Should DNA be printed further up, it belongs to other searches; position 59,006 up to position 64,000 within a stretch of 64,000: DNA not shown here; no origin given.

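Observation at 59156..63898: VIT-vWA module fused to the N-terminus of a TonB-dependent-type plug and barrel in one 1580-aa protein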

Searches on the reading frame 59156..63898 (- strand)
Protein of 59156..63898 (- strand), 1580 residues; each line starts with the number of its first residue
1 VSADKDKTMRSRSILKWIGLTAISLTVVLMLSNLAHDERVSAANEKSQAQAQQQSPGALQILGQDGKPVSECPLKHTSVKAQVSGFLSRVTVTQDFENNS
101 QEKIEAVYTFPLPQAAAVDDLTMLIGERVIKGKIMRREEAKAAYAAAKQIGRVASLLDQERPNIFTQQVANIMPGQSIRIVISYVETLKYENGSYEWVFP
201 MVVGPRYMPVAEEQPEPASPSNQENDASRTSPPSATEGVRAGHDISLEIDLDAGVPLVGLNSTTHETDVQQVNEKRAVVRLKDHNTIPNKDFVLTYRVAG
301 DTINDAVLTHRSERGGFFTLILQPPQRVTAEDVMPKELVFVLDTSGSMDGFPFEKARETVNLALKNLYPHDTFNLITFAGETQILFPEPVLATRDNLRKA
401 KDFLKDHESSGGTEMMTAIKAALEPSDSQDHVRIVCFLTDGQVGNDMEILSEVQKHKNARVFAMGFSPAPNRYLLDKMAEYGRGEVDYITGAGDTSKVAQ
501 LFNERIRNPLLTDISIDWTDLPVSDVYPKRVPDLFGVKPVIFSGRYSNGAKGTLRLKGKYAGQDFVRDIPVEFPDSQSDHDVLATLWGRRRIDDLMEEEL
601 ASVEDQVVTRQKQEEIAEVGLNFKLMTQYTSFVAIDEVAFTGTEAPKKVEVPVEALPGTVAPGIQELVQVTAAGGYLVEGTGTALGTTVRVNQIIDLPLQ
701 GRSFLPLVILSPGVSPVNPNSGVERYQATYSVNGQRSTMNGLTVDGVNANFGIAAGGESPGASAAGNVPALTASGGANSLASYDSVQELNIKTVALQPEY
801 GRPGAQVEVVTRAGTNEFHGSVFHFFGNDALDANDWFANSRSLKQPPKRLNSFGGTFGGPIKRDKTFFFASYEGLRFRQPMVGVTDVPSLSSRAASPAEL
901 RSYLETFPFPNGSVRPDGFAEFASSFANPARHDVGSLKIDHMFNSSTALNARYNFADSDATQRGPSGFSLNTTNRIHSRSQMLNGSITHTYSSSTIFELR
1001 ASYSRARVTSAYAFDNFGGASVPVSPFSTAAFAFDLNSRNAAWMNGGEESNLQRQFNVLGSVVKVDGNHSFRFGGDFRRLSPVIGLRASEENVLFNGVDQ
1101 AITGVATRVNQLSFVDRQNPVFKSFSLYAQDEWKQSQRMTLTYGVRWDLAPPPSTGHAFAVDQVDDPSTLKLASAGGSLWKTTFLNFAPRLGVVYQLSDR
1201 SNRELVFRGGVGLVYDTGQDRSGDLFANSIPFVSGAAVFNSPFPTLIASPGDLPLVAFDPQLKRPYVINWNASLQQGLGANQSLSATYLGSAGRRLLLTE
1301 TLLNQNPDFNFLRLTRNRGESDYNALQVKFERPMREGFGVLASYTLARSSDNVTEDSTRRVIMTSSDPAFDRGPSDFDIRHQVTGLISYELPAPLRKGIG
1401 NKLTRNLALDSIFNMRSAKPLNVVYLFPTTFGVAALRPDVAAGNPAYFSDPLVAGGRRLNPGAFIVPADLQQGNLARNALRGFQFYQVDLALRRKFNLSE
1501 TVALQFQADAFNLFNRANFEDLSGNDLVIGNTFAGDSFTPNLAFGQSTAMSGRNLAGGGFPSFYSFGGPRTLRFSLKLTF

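Call 3: search_protein_families(library=pfam, proteins=[window:59156-63898:-], max_evalue=0.1)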
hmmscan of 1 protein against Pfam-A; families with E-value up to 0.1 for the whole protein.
window:59156-63898:- (1580 aa): 8 families
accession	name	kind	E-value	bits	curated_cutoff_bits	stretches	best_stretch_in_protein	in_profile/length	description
PF25183.1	OMP_b-brl_4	-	1.9e-134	450.4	30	2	901-1550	124-830/838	Outer membrane beta barrel domain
PF08487.16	VIT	-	4.4e-34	117.4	26.5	1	74-184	1-111/111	Vault protein inter-alpha-trypsin domain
PF13768.12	VWA_3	-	2.1e-18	67.3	27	1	337-485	2-152/155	von Willebrand factor type A domain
PF00092.34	VWA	-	8.5e-16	59.1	23.8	1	338-483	2-155/174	von Willebrand factor type A domain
PF13519.12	VWA_2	-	1.4e-12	48.6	27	1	338-442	1-107/107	von Willebrand factor type A domain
PF13757.12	VIT_2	-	2.9e-12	46.7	23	1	73-137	13-77/78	Vault protein inter-alpha-trypsin domain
PF00593.30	TonB_dep_Rec_b-barrel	-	1.6e-11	45.2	27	1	948-1302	33-306/436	TonB dependent receptor-like, beta-barrel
PF05762.20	VWA_CoxE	-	0.0014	18.6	26.4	1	332-471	53-190/222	VWA domain containing CoxE-like protein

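Call 4: search_protein_families(library=ncbifam, proteins=[window:59156-63898:-], max_evalue=0.1)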
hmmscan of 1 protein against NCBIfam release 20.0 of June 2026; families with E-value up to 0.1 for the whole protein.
window:59156-63898:- (1580 aa): 5 families
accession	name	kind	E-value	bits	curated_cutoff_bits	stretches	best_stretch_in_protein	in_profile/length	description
TIGR03788.1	marine_srt_targ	equivalog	1.2e-155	519.5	551.65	1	77-670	3-602/629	marine proteobacterial sortase target protein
TIGR02442.1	Cob-chelat-sub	hypoth_equivalog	6.8e-06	24.8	779.45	1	332-444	469-584/641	putative cobaltochelatase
NF008230.0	PRK10997.1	equivalog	0.0007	18.9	500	1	338-467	326-456/487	ATPase RavA stimulator ViaA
TIGR02031.1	BchD-ChlD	equivalog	0.0017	17.1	499.55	1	338-442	426-531/608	magnesium chelatase ATPase subunit D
TIGR04477.1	sorted_by_XrtN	equivalog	0.0046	15.1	250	1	97-145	353-401/822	XrtN system VIT domain-containing protein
